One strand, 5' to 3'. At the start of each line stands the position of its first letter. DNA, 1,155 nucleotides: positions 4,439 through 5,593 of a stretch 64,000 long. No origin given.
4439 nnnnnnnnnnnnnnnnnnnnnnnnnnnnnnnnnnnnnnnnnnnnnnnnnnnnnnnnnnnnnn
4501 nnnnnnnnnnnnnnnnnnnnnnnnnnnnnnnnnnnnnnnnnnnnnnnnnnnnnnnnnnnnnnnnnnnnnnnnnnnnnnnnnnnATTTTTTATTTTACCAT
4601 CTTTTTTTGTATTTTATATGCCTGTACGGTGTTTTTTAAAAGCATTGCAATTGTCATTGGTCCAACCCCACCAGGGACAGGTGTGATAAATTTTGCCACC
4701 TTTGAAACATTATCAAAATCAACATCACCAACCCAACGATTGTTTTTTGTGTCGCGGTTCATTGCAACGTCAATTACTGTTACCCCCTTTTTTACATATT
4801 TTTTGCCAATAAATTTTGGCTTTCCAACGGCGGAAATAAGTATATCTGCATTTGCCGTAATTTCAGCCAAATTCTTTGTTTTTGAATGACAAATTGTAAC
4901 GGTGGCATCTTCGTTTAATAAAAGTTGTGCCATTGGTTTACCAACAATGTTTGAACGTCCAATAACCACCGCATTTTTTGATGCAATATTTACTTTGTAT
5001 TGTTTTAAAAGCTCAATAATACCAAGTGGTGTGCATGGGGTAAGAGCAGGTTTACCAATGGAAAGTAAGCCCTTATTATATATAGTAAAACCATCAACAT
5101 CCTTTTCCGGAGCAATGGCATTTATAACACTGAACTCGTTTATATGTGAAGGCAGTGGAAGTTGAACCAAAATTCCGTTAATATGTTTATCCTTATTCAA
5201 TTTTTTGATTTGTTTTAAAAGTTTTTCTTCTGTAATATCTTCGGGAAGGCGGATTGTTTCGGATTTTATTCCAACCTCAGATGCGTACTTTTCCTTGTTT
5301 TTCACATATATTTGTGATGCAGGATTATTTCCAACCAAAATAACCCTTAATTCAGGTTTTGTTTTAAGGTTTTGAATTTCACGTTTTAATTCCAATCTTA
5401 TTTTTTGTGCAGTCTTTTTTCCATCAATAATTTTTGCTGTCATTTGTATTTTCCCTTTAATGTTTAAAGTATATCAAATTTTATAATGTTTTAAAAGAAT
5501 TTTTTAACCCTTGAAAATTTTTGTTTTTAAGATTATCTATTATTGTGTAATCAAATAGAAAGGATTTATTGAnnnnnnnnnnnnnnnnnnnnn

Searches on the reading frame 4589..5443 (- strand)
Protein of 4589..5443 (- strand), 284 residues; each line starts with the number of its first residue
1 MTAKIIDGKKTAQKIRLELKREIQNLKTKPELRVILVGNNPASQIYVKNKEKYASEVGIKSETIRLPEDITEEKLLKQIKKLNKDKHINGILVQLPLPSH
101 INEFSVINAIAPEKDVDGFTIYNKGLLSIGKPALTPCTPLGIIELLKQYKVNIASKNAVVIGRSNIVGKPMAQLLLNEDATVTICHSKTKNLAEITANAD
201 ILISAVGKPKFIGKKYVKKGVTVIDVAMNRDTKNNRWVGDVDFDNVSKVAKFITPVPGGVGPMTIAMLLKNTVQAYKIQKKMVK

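Call 5: search_protein_families(library=pfam, proteins=[window:4589-5443:-], max_evalue=0.1)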
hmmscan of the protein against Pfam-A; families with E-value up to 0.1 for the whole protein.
window:4589-5443:- (284 aa): 6 families
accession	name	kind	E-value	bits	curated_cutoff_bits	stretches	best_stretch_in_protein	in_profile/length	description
PF02882.25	THF_DHG_CYH_C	-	3.4e-69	231.7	27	1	122-279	3-159/160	Tetrahydrofolate dehydrogenase/cyclohydrolase, NAD(P)-binding domain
PF00763.28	THF_DHG_CYH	-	1.7e-43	148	32.8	1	6-117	1-115/115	Tetrahydrofolate dehydrogenase/cyclohydrolase, catalytic domain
PF01118.30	Semialdhyde_dh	-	0.012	16.5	26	1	143-234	16-104/121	Semialdehyde dehydrogenase, NAD binding domain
PF01488.26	Shikimate_DH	-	0.029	14.9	24.3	1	156-234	37-119/138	Shikimate / quinate 5-dehydrogenase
PF06216.16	RTBV_P46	-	0.04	13.3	25.6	0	182-267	181-263/389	Rice tungro bacilliform virus P46 protein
PF00106.31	adh_short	-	0.057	13.3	26.6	0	156-198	1-43/195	short chain dehydrogenase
